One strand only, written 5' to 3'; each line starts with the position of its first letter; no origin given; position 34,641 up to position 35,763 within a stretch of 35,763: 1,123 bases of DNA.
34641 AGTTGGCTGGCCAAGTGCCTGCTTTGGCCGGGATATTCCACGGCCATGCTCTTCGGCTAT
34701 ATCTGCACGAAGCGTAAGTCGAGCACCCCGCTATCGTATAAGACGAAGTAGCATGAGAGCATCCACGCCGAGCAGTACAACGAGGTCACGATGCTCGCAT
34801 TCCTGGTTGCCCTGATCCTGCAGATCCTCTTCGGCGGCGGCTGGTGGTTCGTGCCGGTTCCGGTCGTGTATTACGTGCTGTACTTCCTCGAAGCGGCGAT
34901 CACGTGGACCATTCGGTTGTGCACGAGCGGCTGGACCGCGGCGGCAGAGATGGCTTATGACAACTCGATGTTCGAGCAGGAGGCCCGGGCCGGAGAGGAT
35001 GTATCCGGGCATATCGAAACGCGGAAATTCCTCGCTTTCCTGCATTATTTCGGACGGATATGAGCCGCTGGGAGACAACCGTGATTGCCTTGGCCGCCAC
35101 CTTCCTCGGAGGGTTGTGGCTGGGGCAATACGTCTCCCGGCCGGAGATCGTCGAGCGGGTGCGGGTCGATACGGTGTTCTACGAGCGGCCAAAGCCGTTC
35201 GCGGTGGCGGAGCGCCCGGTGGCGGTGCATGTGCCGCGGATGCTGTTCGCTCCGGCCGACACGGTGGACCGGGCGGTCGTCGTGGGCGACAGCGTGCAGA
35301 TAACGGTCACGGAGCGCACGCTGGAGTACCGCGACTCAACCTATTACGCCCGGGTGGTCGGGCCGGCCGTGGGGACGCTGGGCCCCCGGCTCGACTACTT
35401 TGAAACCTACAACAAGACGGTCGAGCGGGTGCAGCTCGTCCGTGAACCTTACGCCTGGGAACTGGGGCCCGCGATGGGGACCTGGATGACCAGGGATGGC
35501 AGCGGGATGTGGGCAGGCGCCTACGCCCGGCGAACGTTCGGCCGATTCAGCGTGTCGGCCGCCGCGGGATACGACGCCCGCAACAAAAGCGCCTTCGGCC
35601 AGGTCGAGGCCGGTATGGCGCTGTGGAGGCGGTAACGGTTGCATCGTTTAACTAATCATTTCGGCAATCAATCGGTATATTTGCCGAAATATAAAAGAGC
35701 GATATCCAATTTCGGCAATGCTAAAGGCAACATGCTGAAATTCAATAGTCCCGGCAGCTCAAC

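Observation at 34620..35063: Single in-frame TAG immediately before an HExxH motif in a lysis-cassette membrane protein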

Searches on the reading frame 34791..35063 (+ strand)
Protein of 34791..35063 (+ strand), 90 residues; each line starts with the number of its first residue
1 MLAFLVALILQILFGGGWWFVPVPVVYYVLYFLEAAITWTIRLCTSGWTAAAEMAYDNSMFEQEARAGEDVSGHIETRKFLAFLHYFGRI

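Call 18: find_encoding_contigs(protein=window:34791-35063:+, flank=3000, max_places=10)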
Protein window:34791-35063:+ (90 aa): 2 contigs read that carry it; 2 places shown.
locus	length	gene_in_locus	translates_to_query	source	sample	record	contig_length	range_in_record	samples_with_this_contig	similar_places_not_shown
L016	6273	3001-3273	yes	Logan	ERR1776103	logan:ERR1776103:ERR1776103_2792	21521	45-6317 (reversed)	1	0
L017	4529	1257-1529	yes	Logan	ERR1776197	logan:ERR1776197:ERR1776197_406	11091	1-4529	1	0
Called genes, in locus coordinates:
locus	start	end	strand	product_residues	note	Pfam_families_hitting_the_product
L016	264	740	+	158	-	-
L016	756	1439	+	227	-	-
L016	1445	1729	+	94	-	-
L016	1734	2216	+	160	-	-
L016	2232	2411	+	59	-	-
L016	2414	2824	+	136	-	-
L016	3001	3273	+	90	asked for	-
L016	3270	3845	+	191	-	PF20647:DUF6808 (weak)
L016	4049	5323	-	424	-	PF13102:Phage_int_SAM_5 (weak), PF00589:Phage_integrase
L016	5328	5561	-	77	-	-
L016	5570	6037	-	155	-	-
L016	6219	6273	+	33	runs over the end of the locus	?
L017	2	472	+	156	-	?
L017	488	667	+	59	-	-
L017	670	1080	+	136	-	-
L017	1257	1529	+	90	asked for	-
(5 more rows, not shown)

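Call 55: list_cluster_members(proteins=[window:34791-35063:+, window:34590-34751:+, P0004, P0001])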
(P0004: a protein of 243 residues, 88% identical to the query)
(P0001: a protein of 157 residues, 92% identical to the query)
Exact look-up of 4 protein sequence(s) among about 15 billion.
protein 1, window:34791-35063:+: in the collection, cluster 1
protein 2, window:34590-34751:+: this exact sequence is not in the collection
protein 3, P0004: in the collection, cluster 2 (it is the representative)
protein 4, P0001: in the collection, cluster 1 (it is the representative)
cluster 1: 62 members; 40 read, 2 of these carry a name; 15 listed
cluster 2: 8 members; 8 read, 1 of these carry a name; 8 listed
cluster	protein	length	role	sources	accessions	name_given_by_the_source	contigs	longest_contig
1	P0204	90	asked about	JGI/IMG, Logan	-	-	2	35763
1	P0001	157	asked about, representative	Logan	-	-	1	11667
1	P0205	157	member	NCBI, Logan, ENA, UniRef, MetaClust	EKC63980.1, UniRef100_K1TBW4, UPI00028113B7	conserved hypothetical protein, membrane [human gut metagenome] | Uncharacterized protein n=1 Tax=human gut metagenome TaxID=408170 RepID=K1TBW4_9ZZZZ | status=active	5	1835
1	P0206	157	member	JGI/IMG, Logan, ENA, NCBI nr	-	-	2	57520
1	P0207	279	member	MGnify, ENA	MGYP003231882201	CR=1 FL=1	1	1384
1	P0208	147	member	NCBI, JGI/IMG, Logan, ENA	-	-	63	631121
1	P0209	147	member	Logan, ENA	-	-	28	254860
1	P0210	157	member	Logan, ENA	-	-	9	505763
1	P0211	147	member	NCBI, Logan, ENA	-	-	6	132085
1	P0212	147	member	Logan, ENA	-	-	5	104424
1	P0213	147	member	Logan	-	-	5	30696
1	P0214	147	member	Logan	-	-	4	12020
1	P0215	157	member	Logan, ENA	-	-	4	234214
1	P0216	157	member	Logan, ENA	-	-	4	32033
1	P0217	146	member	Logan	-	-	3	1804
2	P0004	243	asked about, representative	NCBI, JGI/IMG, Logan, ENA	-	hypothetical protein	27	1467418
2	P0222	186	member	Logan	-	-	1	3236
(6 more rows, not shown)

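Call 57: find_encoding_contigs(protein=P0222, flank=1500, max_places=3)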
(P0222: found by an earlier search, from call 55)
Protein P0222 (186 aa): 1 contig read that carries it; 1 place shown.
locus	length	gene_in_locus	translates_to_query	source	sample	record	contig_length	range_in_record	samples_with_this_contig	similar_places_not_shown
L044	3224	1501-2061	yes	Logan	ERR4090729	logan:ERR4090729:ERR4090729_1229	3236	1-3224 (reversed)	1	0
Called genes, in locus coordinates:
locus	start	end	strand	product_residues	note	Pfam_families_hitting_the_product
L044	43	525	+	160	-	-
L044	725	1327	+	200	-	PF01520:Amidase_3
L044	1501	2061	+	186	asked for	PF20647:DUF6808 (weak)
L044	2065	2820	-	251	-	-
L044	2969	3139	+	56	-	PF02086:MethyltransfD12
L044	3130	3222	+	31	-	?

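Call 62: search_dna_similar(query=P0211, collection=phages, mode=protein, max_evalue=0.001, max_rows=25)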
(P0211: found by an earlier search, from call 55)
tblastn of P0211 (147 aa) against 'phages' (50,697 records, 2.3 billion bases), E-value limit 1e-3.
Records with a match: 2; places in all: 2; records where one place covers at least 80% of the query: 2.
Best place of each record, by identity: <60% 2.
By first word of the organism name: Bacteroides 1; phage 1.
By host as written in the record: Bacteroides salyersiae BSC162 1; - 1.
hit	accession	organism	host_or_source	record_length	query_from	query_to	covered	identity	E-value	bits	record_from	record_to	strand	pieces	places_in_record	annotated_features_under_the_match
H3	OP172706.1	Bacteroides phage BS162P1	Bacteroides salyersiae BSC162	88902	3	147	99%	32.4%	4e-8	56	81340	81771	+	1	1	hypothetical protein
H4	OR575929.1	phage csAssE-Sib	human gut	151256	3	146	98%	32.0%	8e-4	44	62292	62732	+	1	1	periplasmic metallopeptidase | hypothetical protein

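Call 63: get_annotated_region(hit=H3, flank=3000)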
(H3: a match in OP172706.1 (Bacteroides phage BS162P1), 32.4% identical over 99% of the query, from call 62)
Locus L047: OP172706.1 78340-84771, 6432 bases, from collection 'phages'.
description: Bacteroides phage BS162P1, partial genome.
organism: Bacteroides phage BS162P1 (NCBI taxid 2968579)
taxonomy: Viruses; Duplodnaviria; Heunggongvirae; Uroviricota; Caudoviricetes
host: Bacteroides salyersiae BSC162; source: municipal sewage; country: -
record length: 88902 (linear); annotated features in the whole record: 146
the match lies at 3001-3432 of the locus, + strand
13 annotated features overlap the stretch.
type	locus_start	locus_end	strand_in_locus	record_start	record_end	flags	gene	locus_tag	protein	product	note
CDS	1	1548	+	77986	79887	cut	-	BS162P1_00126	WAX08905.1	hypothetical protein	-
CDS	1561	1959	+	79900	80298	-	-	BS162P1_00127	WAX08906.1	hypothetical protein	-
CDS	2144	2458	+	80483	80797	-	-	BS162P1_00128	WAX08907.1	hypothetical protein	-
CDS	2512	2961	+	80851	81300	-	-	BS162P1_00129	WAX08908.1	hypothetical protein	-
CDS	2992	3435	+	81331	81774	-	-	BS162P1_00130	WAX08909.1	hypothetical protein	-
CDS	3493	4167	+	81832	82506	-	-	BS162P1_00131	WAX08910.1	hypothetical protein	-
CDS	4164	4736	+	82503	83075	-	-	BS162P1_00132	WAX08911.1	hypothetical protein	-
CDS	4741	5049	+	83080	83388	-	-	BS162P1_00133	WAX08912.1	hypothetical protein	-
CDS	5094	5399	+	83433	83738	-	-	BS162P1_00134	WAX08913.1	hypothetical protein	-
CDS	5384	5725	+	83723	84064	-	-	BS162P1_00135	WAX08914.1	hypothetical protein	-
CDS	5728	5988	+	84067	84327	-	-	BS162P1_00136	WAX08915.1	hypothetical protein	-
CDS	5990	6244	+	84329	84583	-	-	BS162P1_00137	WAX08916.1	hypothetical protein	-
CDS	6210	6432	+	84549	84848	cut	-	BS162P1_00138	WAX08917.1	hypothetical protein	-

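Call 64: get_annotated_region(hit=H4, flank=3000)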
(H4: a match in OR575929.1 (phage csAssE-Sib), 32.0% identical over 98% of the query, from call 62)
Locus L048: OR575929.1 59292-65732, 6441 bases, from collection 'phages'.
description: Phage csAssE-Sib, complete genome.
organism: phage csAssE-Sib (NCBI taxid 3092639)
taxonomy: Viruses; Duplodnaviria; Heunggongvirae; Uroviricota; Caudoviricetes
host: -; source: human gut; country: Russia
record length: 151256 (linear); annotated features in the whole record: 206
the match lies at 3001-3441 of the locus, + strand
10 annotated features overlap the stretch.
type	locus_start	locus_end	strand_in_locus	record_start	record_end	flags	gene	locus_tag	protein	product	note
CDS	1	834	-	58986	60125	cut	-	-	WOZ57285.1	transposase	Transposase, IS605 OrfB family, RNA-guided DNA endonuclease TnpB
CDS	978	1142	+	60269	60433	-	-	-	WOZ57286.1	hypothetical protein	-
CDS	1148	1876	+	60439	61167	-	-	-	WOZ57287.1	putative tail protein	Bacteroidetes-Associated Carbohydrate-binding protein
CDS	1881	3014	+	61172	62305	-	-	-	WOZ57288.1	hypothetical protein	-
CDS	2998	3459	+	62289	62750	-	-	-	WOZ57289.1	periplasmic metallopeptidase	effector, metallopeptidase, toxin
CDS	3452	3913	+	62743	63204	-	-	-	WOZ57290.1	hypothetical protein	-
CDS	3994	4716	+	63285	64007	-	-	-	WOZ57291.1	hypothetical protein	-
CDS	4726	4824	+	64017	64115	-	-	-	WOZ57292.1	hypothetical protein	-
CDS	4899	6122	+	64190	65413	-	-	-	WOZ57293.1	RNA-guided endonuclease TnpB family protein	Transposase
CDS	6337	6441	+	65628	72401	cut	-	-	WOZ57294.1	structural protein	Muzzle protein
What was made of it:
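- Closest known: PHROG 15610. Same: The csAssE-Sib ORF is 32% identical over 98% of the length (calls 62, 64).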

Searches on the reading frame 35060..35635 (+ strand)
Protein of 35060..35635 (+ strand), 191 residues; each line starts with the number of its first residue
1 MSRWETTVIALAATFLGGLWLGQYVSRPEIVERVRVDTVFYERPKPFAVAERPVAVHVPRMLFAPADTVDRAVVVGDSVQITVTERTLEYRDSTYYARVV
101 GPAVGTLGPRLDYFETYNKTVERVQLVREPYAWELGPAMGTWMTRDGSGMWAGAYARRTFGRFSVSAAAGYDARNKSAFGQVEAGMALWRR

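Call 7: search_protein_families(library=pfam, proteins=[window:35060-35635:+], max_evalue=1)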
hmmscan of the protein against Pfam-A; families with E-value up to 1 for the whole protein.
window:35060-35635:+ (191 aa): 1 family
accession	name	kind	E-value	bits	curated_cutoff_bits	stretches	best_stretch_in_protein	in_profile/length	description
PF20647.2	DUF6808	-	3e-06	27.6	24.4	1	77-148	1-73/86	Domain of unknown function (DUF6808)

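Call 8: search_protein_families(library=phrogs, proteins=[window:35060-35635:+], max_evalue=0.01)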
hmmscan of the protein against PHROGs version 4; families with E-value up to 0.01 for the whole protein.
window:35060-35635:+ (191 aa): 1 family
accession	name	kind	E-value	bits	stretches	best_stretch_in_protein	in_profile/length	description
phrog_26448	-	unknown function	0.0063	17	0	78-147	107-171/187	-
